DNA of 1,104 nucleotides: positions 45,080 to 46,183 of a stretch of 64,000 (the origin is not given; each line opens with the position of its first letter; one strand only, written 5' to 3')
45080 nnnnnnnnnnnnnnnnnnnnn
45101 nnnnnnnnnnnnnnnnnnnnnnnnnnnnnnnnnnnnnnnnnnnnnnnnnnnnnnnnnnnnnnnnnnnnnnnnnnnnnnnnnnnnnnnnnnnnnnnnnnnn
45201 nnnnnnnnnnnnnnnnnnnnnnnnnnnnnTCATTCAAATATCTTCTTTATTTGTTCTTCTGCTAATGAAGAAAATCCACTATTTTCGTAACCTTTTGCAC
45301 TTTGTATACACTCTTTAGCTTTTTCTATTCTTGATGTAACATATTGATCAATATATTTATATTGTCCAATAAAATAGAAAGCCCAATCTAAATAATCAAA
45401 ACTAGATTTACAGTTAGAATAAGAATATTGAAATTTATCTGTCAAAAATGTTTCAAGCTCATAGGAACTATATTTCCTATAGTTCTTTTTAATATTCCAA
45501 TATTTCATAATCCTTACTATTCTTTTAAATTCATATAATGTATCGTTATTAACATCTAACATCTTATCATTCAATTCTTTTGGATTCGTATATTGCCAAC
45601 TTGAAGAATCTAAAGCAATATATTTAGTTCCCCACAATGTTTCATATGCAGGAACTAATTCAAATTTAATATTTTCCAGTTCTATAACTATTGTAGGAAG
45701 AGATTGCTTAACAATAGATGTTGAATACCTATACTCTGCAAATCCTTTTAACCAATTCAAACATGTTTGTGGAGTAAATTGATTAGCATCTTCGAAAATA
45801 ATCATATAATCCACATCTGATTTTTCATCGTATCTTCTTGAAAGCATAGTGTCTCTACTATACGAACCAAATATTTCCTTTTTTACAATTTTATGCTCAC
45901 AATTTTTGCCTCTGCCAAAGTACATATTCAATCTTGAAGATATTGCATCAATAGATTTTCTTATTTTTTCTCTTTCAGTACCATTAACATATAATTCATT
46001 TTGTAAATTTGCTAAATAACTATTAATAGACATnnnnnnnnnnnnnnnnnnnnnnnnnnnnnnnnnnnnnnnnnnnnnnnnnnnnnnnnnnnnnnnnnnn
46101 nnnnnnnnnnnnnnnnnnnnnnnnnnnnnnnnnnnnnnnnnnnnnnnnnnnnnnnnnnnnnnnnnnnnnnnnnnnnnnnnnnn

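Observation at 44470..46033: Minimal CBASS-like pair: SMODS nucleotidyltransferase + four-TM membrane protein, carried as element cargo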

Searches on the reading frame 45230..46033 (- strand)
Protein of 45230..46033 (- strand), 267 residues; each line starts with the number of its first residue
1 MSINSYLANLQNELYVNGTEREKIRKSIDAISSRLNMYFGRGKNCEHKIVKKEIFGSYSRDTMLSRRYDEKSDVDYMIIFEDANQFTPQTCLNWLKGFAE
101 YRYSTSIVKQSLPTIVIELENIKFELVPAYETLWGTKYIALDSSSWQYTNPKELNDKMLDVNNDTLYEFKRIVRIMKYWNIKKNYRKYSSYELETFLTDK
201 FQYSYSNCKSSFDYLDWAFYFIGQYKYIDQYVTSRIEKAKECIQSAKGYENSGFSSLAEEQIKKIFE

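Call 3: search_protein_families(library=pfam, proteins=[window:45230-46033:-], max_evalue=1)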
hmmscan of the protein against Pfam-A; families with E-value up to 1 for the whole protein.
window:45230-46033:- (267 aa): 4 families
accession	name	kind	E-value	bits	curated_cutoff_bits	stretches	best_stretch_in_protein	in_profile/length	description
PF18144.7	SMODS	-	9.8e-32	110.9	26.5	1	1-162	1-164/164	Second Messenger Oligonucleotide or Dinucleotide Synthetase domain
PF01909.29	NTP_transf_2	-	0.029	15.2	21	1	49-93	14-47/93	Nucleotidyltransferase domain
PF18765.7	Polbeta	-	0.044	14.4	26.9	1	48-94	12-51/93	Polymerase beta, Nucleotidyltransferase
PF09633.15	DUF2023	-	0.056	14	27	0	163-195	4-36/101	Protein of unknown function (DUF2023)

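Call 4: search_protein_families(library=padloc, proteins=[window:45230-46033:-], max_evalue=1)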
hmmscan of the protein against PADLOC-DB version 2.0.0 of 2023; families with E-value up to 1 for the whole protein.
window:45230-46033:- (267 aa): 31 families (the best 25 are shown)
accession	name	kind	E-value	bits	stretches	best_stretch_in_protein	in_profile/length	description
PDLC00769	Cyclase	-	1.9e-75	251.7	1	1-267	1-259/261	oligonucleotide-cyclase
PDLC00823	Cyclase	-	4.3e-22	77.1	1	2-266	4-277/285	oligonucleotide-cyclase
PDLC00796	Cyclase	-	1.5e-18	65.3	1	1-264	1-259/432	oligonucleotide-cyclase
PDLC00820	Cyclase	-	3.2e-18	64.1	1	10-250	10-255/324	oligonucleotide-cyclase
PDLC00776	Cyclase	-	4.3e-17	60.4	1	3-191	5-187/287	oligonucleotide-cyclase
PDLC00786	Cyclase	-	6.6e-16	56.5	1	1-220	1-222/293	oligonucleotide-cyclase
PDLC00822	Cyclase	-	8.3e-16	56.3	2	2-129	2-125/375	oligonucleotide-cyclase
PDLC00802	Cyclase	-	4.7e-15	53.6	2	102-240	134-273/332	oligonucleotide-cyclase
PDLC00805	Cyclase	-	5.5e-14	50.3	1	46-202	60-226/314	oligonucleotide-cyclase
PDLC00798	Cyclase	-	6.1e-14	50.2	1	3-182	3-182/344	oligonucleotide-cyclase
PDLC00773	Cyclase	-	8.9e-14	49.8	1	44-213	40-215/334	oligonucleotide-cyclase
PDLC00792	Cyclase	-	2.2e-13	48.2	1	1-203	1-203/236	oligonucleotide-cyclase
PDLC00809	Cyclase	-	3.8e-13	47.7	1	7-199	8-203/295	oligonucleotide-cyclase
PDLC00795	Cyclase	-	3.6e-12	44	1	1-210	2-225/340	oligonucleotide-cyclase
PDLC00774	Cyclase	-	8.6e-12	42.9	1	4-203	5-203/316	oligonucleotide-cyclase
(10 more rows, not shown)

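Call 5: search_protein_families(library=ncbifam, proteins=[window:45230-46033:-], max_evalue=1)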
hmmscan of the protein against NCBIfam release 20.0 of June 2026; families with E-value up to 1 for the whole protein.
window:45230-46033:- (267 aa): 4 families
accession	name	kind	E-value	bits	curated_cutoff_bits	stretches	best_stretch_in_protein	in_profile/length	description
NF041117.1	CBASS_cyclase_b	equivalog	2.5e-23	83.1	200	1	11-208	5-196/275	CBASS oligonucleotide cyclase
NF041116.1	CBASS_cyclase_a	equivalog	2.2e-10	40.2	200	1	12-197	10-202/317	CBASS oligonucleotide cyclase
TIGR03671.1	cca_archaeal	equivalog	8e-06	24.9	281.3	1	19-140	14-130/410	CCA tRNA nucleotidyltransferase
NF041078.1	cGAS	equivalog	0.0039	16.3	150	1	138-204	190-257/339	CBASS cGAMP synthase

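Call 8: search_solved_structures(query=window:45230-46033:-, max_evalue=1, show_alignments=2)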
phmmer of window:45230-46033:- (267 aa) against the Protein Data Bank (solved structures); distinct sequences matched with E-value up to 1: 6.
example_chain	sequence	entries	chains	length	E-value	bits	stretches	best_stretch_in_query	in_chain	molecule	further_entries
9sa4_A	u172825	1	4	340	6.9e-05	25.7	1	54-180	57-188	CD-NTase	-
9sa5_A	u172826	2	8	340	0.0003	23.6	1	54-180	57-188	CD-NTase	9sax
6p8u_A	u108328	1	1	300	0.0099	18.6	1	122-185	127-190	Nucleotidyltransferase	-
6p82_A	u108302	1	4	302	0.01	18.6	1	122-185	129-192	Nucleotidyltransferase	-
6p8j_C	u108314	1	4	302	0.013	18.2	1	122-186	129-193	Nucleotidyltransferase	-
6sxj_A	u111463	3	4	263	0.73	12.5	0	42-199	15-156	Streptomycin 3''-adenylyltransferase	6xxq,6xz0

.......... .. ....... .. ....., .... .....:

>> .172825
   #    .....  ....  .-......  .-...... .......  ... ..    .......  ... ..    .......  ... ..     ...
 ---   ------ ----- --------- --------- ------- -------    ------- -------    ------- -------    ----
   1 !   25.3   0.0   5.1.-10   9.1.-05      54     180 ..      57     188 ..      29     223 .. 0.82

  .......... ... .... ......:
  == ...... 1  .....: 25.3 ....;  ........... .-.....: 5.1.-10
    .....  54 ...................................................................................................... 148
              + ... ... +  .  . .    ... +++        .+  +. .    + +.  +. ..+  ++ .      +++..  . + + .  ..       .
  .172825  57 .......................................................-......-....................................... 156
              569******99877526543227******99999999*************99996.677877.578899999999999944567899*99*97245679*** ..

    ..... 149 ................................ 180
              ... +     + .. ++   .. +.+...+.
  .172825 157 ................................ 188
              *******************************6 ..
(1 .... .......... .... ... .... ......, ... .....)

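Call 11: find_homologous_proteins(query=window:45230-46033:-)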
Query window:45230-46033:- (267 aa): 95 proteins with E <= 0.001 among 412 candidates.
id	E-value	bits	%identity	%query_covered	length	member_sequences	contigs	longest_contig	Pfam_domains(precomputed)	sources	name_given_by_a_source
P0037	1.7e-170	583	98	100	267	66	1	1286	PF18144.8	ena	-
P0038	3.6e-155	533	90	100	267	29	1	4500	PF18144.8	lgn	-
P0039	3.1e-149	514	87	100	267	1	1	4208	PF18144.8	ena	-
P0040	2.8e-145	501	84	100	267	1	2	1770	PF18144.8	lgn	-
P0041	1.2e-136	472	80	100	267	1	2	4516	PF18144.8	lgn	-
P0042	3.6e-131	454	75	100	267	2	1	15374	PF18144.8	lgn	-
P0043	8.8e-129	447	76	100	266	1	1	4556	PF18144.8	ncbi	-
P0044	9.4e-128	443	76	100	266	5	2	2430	PF18144.8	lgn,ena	-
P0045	7.8e-127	440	73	100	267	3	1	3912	PF18144.8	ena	-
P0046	9.4e-125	433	73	100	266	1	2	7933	PF18144.8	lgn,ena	-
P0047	4.5e-124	431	71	100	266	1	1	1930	PF18144.8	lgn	-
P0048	1.0e-121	423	72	99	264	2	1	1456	PF18144.8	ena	-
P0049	1.8e-121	423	72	100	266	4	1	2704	PF18144.8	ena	-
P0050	2.2e-121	422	71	100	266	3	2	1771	PF18144.8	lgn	-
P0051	1.1e-120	420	70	100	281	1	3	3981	PF18144.8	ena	-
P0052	5.4e-120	418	80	89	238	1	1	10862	PF18144.8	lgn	-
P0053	1.1e-119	417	70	100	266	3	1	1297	PF18144.8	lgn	-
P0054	1.3e-115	403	70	100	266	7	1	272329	PF18144.8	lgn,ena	-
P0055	1.4e-115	403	68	100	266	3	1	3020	PF18144.8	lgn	-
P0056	1.9e-114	400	69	100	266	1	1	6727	PF18144.8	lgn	-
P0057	5.1e-112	392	67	100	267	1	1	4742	PF18144.8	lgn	-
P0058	3.4e-106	372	63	99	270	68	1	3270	PF18144.8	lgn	-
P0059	2.0e-104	367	64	99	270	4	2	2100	PF18144.8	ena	-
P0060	8.9e-104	365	63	99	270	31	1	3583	PF18144.8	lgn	-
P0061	6.0e-103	362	64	100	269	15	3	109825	PF18144.8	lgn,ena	-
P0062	1.2e-102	361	59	99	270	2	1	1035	PF18144.8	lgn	-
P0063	3.3e-102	359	65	100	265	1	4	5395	PF18144.8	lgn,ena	-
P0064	5.7e-102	359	62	100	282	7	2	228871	PF18144.8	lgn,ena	-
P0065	4.2e-101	356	60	99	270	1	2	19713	PF18144.8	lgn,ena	-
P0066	1.0e-100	355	61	99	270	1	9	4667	PF18144.8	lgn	-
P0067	9.4e-100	351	62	99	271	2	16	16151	PF18765.8,PF18144.8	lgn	-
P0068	3.9e-98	346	64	93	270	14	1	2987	PF18144.8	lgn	-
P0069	5.6e-97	342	63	93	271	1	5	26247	PF18144.8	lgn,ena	-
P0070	8.9e-97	342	61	99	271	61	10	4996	PF18144.8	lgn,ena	-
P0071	1.3e-96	341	60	100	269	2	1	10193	PF18144.8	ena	-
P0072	1.8e-96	341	76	75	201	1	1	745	PF18144.8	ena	-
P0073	1.1e-95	338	59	99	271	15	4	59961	PF18144.8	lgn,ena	-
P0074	1.5e-95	338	62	94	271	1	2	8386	PF18144.8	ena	-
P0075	3.5e-95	336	61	100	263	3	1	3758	PF18144.8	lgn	-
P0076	3.3e-94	333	61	99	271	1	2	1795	PF18144.8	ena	-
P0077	6.0e-94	332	58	99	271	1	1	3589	PF18144.8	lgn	-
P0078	4.3e-91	323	58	99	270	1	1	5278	PF18144.8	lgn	-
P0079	8.3e-91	322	54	99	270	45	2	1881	PF18144.8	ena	-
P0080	1.5e-90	321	54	99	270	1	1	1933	PF18144.8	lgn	-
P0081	1.0e-89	318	55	99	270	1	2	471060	PF18144.8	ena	-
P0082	3.2e-88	314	54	99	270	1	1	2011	PF18144.8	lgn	-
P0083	9.8e-87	309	56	99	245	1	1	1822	PF18144.8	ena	-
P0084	1.0e-68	250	47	100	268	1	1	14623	PF18144.8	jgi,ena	-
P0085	1.2e-67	246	61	68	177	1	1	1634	PF18144.8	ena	-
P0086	8.1e-67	243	80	52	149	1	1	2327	PF18144.8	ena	-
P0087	4.1e-58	215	45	100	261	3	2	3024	PF18144.8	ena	-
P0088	6.0e-58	214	44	100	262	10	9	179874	PF18144.8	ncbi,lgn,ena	-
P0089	9.8e-57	210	45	100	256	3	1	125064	PF18144.8,PF01909.30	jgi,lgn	-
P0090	2.4e-56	209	45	100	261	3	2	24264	PF26305.1,PF18144.8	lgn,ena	-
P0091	2.7e-56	209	44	100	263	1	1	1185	PF18144.8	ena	-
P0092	1.0e-55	207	43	100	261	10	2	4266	PF18144.8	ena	-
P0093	2.7e-53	199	42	100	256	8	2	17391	PF18144.8,PF01909.30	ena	-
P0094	4.7e-52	195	42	100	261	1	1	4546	PF18144.8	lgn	-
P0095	6.9e-52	195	44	100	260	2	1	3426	PF18144.8,PF01909.30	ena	-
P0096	3.9e-51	192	42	100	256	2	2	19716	PF18144.8,PF01909.30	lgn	-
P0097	5.8e-51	191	44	99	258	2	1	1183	PF18144.8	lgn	-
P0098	8.4e-51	191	43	98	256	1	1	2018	PF18765.8,PF18144.8,PF01909.30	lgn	-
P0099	4.9e-49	185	42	100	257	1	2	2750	PF18144.8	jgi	jgi:predicted nucleotidyltransferase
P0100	3.2e-47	179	39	100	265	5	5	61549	PF18144.8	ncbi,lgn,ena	-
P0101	5.3e-46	175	41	100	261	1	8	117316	PF18144.8,PF01909.30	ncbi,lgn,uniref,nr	ncbi:SMODS domain-containing nucleotidyltransferase [Alkalibacterium olivapovliticus]|uniref:Nucleot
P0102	4.0e-44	169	70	43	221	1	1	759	PF18144.8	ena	-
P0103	3.1e-43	166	39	100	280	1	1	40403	PF18144.8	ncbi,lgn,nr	ncbi:MAG: nucleotidyltransferase [Gammaproteobacteria bacterium]|nr:nucleotidyltransferase [Gammapro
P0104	1.2e-42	164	40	100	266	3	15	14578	PF18144.8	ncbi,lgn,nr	ncbi:MAG: hypothetical protein PWP34_2200 [Desulfuromonadales bacterium]|nr:hypothetical protein [De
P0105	6.3e-42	162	38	100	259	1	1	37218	PF18144.8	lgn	-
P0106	3.0e-41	160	36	100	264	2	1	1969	PF18144.8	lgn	-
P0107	1.3e-40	158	37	100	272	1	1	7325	PF18144.8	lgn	-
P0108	3.4e-40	156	39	100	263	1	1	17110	PF18144.8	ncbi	ncbi:MAG: SMODS domain-containing nucleotidyltransferase [Flavobacteriales bacterium]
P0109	4.1e-40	156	38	100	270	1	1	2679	PF18144.8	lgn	-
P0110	5.7e-40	155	37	100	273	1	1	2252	PF18144.8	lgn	-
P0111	2.1e-39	154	38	99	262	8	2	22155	PF18144.8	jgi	jgi:hypothetical protein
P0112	1.9e-38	150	38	100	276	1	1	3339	PF18144.8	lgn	-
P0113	2.0e-38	150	37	100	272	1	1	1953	PF18144.8,PF01909.30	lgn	-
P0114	2.0e-38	150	36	100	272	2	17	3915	PF18144.8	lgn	-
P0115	4.4e-38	149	37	100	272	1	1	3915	PF18144.8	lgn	-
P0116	1.9e-37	147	35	100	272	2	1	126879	PF18144.8,PF01909.30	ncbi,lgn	ncbi:MAG: SMODS domain-containing nucleotidyltransferase [Pseudomonadota bacterium]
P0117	3.1e-37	147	37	99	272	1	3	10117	PF18144.8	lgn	-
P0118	3.4e-37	146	36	100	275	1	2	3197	PF18144.8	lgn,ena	-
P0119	1.2e-36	145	37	99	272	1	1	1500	PF18144.8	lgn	-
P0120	4.7e-36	143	35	100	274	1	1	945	PF18144.8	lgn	-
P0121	6.0e-36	142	36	100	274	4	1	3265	PF18144.8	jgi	jgi:hypothetical protein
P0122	2.2e-35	140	36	100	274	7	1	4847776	PF18144.8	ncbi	-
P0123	1.3e-34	138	36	100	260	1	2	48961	PF18144.8,PF01909.30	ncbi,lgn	-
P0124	1.4e-34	138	36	93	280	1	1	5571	PF18144.8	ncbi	-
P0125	6.0e-34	136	36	100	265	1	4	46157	PF18144.8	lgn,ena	-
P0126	6.9e-34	136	35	99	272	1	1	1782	PF18144.8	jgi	jgi:hypothetical protein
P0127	1.5e-33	134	36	95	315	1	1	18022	PF18144.8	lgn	-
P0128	2.8e-33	134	42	74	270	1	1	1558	PF18144.8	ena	-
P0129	1.8e-31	128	39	80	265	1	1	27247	PF18765.8,PF18144.8,PF01909.30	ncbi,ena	-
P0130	2.0e-30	124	46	58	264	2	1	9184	PF18144.8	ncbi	-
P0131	8.5e-23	99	35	73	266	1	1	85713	PF18144.8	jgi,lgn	-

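Call 51: predict_structure(alignment_id=A5)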
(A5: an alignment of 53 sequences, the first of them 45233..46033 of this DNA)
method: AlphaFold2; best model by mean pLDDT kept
length: 267 residues; sequences in the alignment: 53
mean_pLDDT: 93.6   pTM: 0.89
mean pLDDT of the five models: 93.6, 93.4, 93.4, 93.3, 92.4
residues with pLDDT >= 90: 239; 70-90: 21; 50-70: 7; < 50: 0
segments of 3 or more residues with pLDDT < 50: none
pLDDT, mean of each block of 10 residues (from residue 1): 92 92 95 98 97 95 93 96 97 95 78 85 94 95 93 94 96 97 93 96 95 97 84 94 97 95 94
secondary structure, 60 per line:
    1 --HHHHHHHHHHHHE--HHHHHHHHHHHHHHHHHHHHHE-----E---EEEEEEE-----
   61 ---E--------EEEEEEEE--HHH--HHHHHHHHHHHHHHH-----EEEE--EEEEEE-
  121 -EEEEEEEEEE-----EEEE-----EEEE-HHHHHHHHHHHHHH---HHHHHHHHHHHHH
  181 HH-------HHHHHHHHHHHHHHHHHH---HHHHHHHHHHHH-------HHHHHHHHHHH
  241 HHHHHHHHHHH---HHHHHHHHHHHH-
elements in order: H3-14 H18-38 E49-55 E73-80 H88-102 E108-111 E114-119 E122-131 E137-140 E146-149 H151-164 H168-182 H190-207 H211-222 H230-251 H255-266

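Call 55: fold_search(model_id=the predicted structure, library=pdb)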
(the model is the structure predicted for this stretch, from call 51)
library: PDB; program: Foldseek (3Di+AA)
matches with E <= 10: 399; with E <= 0.001: 109
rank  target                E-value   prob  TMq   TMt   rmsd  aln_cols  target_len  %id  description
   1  6p8u_A                1.4e-11  1.00  0.72  0.65   4.2       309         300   16  Structure of P. aeruginosa ATCC27853 CdnD:HORMA2:Peptide 1 complex (released 2019-12-25)
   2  6p82_A                9.9e-11  1.00  0.75  0.68   3.8       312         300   17  Structure of P. aeruginosa ATCC27853 CdnD, Apo form 1 (released 2019-12-25)
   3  6p8j_A                1.1e-10  1.00  0.77  0.70   3.5       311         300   16  Structure of P. aeruginosa ATCC27853 CdnD D62N/D64N mutant bound to ATP (released 2019-12-25)
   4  6p82_B                1.5e-10  1.00  0.75  0.67   4.2       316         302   17  Structure of P. aeruginosa ATCC27853 CdnD, Apo form 1 (released 2019-12-25)
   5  6p82_D                1.6e-10  1.00  0.76  0.69   3.7       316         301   17  Structure of P. aeruginosa ATCC27853 CdnD, Apo form 1 (released 2019-12-25)
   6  7ljo                  5.9e-09  1.00  0.82  0.76   3.3       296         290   15  Structure of the Bacteroides fragilis CD-NTase CdnB in complex with ADP (released 2021-06-02)
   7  7d4o_B                8.6e-09  1.00  0.78  0.61   5.9       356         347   13  cyclic trinucleotide synthase CdnD in complex with ATP and ADP (released 2021-03-17)
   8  7d4o_A                1.6e-08  1.00  0.78  0.62   5.7       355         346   13  cyclic trinucleotide synthase CdnD in complex with ATP and ADP (released 2021-03-17)
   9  7to3_C                1.6e-08  1.00  0.76  0.59   6.4       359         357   14  Structure of Enterobacter cloacae Cap2-CdnD02 2:2 complex (released 2023-01-11)
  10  7d4s                  3.0e-08  1.00  0.78  0.62   5.9       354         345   13  apo-form cyclic trinucleotide synthase CdnD (released 2021-03-17)
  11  8ysg                  4.6e-08  1.00  0.69  0.59   5.5       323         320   14  Crystal structure of the Deinococcus wulumuqiensis CD-NTase DwCdnB in complex with GTP (released 2025-01-29)
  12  7ljl_B                4.8e-08  1.00  0.79  0.62   5.3       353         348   12  Structure of the Enterobacter cloacae CD-NTase CdnD in complex with ATP (released 2021-06-02)
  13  7ljl_A                4.8e-08  1.00  0.79  0.62   6.1       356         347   13  Structure of the Enterobacter cloacae CD-NTase CdnD in complex with ATP (released 2021-06-02)
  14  8yso                  5.1e-08  1.00  0.75  0.66   5.3       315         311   14  Crystal structure of the Deinococcus wulumuqiensis CD-NTase DwCdnB Ear-cut mutant in complex with ATP (released 2025-01-29)
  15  8ysi                  5.7e-08  1.00  0.73  0.61   5.9       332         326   13  Crystal structure of the Deinococcus wulumuqiensis CD-NTase DwCdnB in complex with UTP (released 2025-01-29)
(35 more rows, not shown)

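Call 68: search_solved_structures(query=A5, max_evalue=0.01, show_alignments=2)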
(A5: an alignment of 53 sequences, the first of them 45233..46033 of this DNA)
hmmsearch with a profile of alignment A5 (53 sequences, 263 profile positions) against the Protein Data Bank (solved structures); distinct sequences matched with E-value up to 0.01: 13.
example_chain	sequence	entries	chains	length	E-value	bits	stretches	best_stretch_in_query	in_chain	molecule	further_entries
9sa4_A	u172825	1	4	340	4.2e-16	62.3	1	44-218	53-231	CD-NTase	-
9sa5_A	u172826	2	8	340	5.2e-15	58.7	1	44-218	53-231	CD-NTase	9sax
6p8u_A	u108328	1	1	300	2.3e-14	56.6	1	2-180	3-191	Nucleotidyltransferase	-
6p82_A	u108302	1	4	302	2.4e-14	56.5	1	2-180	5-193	Nucleotidyltransferase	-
6p8j_C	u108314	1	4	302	3.9e-12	49.3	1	2-180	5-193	Nucleotidyltransferase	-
7ljm_A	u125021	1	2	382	1.4e-09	40.9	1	1-121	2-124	CD-NTase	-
7ljl_A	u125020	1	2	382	5.2e-08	35.8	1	16-121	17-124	Cyclic AMP-AMP-GMP synthase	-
7d48_A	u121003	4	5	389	5.6e-08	35.7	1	16-121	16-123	Cyclic AMP-AMP-GMP synthase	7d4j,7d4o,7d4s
7to3_C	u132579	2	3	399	7.1e-08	35.3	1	17-121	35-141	Cyclic AMP-AMP-GMP synthase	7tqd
9ntn_G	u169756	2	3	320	1.6e-07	34.2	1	62-219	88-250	CdnD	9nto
7d4u_A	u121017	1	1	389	3.8e-05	26.4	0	118-214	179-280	Cyclic AMP-AMP-GMP synthase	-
6p80_A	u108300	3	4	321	0.00014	24.6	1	22-222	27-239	E. coli MS115-1 NucC | E. coli MS115-1 CdnC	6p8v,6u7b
7ljo_A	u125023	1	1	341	0.0012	21.4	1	3-90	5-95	CD-NTase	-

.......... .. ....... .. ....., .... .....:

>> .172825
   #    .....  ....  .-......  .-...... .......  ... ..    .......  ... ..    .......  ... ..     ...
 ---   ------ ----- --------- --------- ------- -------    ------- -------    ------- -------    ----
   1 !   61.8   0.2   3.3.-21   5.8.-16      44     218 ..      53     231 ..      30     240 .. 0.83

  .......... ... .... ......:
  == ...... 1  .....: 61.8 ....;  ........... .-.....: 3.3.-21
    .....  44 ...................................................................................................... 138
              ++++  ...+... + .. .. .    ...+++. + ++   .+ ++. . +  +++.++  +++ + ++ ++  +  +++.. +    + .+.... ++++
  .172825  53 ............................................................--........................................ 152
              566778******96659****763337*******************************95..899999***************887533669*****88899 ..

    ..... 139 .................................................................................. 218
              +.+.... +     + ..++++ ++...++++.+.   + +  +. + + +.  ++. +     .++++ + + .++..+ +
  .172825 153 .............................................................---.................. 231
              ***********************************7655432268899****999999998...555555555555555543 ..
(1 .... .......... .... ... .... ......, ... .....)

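Call 85: find_encoding_contigs(protein=P0101, flank=4000, max_places=1)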
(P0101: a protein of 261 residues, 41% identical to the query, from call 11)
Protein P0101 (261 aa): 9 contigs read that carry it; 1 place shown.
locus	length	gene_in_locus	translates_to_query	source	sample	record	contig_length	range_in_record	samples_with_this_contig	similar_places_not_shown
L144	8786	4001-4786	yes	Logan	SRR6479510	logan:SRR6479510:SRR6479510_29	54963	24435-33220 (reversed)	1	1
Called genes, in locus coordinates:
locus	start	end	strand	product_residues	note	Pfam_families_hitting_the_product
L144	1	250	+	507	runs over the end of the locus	PF00528:BPD_transp_1, PF04069:OpuAC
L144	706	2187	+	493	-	PF00478:IMPDH, PF03060:NMO (faint), PF00571:CBS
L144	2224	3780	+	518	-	PF00117:GATase, PF07722:Peptidase_C26, PF02540:NAD_synthase (weak), PF00958:GMP_synt_C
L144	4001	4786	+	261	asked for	PF18144:SMODS, PF01909:NTP_transf_2 (weak)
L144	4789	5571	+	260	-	-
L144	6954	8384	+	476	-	-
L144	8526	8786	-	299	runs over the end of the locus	PF01522:Polysacc_deac_1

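Call 86: find_encoding_contigs(protein=P0122, flank=4000, max_places=1)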
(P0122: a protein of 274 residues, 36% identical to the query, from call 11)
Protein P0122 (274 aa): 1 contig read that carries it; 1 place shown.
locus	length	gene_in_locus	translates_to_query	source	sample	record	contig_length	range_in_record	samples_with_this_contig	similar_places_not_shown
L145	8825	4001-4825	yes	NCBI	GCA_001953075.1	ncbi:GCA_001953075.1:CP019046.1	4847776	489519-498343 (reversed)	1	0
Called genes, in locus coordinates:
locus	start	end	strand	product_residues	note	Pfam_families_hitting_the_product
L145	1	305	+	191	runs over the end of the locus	-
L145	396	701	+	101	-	-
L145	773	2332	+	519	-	PF12161:HsdM_N, PF02384:N6_Mtase, PF01170:UPF0020 (weak), PF07669:Eco57I (faint)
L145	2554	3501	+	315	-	PF01420:Methylase_S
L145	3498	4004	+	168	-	PF18186:SLATT_4 (weak)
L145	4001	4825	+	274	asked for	PF18144:SMODS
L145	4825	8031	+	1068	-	PF04313:HSDR_N, PF04851:ResIII, PF18766:SWI2_SNF2, PF22679:T1R_D3-like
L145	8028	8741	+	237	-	PF01863:YgjP-like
